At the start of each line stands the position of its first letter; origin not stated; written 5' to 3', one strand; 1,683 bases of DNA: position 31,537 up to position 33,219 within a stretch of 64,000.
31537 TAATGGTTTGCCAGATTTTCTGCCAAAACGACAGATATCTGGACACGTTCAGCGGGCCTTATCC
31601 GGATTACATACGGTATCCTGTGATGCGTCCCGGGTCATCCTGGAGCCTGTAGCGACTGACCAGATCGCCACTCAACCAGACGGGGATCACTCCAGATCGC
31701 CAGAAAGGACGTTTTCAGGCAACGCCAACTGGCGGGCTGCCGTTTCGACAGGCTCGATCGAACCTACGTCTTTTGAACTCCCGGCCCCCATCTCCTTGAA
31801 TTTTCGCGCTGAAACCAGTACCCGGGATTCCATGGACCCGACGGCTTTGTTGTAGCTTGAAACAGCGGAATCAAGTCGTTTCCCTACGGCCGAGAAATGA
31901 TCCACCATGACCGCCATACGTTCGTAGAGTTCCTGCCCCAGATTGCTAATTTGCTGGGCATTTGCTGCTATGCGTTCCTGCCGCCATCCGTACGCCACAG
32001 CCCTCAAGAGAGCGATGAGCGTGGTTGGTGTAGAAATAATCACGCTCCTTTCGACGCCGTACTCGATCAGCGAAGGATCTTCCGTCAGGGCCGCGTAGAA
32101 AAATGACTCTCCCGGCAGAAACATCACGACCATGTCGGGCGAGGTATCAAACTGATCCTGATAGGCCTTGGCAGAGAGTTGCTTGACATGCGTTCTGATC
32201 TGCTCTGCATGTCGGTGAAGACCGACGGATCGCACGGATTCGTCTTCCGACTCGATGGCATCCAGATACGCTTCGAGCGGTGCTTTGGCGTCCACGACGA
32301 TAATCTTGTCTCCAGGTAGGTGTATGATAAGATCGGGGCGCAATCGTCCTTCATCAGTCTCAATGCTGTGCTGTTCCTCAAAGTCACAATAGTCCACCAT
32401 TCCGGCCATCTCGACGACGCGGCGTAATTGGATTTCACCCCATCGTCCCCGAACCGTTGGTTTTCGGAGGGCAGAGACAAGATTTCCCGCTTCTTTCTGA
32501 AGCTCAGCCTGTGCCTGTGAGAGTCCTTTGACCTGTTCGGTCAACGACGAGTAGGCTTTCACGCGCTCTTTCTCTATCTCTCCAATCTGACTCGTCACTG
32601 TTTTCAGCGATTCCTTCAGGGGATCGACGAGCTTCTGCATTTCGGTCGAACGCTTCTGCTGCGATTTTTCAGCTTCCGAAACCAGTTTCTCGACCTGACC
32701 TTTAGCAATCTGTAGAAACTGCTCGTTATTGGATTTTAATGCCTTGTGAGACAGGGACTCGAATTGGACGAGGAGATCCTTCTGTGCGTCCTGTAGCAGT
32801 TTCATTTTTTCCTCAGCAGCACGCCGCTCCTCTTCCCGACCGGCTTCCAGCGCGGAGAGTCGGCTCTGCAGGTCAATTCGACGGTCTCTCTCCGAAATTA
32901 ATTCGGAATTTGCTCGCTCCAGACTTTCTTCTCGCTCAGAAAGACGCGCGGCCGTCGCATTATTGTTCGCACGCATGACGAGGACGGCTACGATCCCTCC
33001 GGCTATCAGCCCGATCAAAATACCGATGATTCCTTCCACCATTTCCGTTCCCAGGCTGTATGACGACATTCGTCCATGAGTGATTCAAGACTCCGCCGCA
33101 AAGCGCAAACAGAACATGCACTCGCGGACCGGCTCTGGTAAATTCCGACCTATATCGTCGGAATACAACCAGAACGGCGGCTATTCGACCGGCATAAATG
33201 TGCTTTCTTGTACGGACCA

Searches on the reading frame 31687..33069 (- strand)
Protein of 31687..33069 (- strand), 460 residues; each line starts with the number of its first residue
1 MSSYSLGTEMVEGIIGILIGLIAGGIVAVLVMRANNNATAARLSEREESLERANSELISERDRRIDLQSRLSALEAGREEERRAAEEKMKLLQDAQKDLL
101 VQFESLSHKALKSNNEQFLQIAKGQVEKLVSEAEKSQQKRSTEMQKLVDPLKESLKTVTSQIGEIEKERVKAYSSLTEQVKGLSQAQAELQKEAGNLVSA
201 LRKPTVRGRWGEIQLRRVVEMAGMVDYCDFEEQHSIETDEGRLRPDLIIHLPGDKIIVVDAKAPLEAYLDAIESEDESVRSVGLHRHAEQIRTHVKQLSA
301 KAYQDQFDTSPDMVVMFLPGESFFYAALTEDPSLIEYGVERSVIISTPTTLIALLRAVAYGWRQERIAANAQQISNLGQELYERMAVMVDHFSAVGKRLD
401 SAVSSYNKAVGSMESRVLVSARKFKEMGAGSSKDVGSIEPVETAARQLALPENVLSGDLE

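Call 40: search_protein_families(library=pfam, proteins=[window:31687-33069:-], max_evalue=0.00001)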
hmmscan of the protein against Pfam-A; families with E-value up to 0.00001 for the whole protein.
window:31687-33069:- (460 aa): 1 family
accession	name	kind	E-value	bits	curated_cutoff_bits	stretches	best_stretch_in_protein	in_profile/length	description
PF02646.22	RmuC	-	2.5e-106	355.5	26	1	143-433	2-290/291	RmuC family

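Call 56: find_homologous_proteins(query=window:31687-33069:-, max_evalue=1e-30)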
Query window:31687-33069:- (460 aa): 8000 proteins with E <= 1e-30 among 8000 candidates; the best 120 are listed.
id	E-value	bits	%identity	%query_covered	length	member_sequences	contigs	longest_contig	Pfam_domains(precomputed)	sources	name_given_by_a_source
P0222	4.1e-285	963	100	100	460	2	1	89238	PF02646.23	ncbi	-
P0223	6.6e-251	850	90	97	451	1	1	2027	PF02646.23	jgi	-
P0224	2.8e-225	766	79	97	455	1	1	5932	PF02646.23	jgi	jgi:DNA recombination protein RmuC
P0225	1.8e-188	645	69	92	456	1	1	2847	PF02646.23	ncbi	-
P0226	8.2e-188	643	69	93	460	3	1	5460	PF02646.23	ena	-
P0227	4.3e-172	591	64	92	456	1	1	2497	PF02646.23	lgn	-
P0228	1.6e-163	563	61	95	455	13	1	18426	PF02646.23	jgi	jgi:DNA recombination protein RmuC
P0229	1.1e-162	560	59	95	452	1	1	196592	PF02646.23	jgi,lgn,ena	-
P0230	2.7e-162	559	59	96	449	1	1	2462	PF02646.23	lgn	-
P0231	3.1e-161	555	61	94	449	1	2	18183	PF02646.23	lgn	-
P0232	1.6e-160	553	59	95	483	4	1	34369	PF02646.23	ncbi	-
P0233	6.1e-160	551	59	92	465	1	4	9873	PF02646.23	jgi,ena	-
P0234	1.9e-159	549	61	92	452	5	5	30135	PF02646.23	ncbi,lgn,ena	-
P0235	2.2e-159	549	60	92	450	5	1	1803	PF02646.23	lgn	-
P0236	3.8e-159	548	60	94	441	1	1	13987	PF02646.23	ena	-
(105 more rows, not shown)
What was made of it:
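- Tried and rejected: RmuC relatives at 57-59% identity are named Rhodothermia, Rhodothermales or Bacteroidetes (call 56).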

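Call 59: find_encoding_contigs(protein=P0222, flank=1000, max_places=2)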
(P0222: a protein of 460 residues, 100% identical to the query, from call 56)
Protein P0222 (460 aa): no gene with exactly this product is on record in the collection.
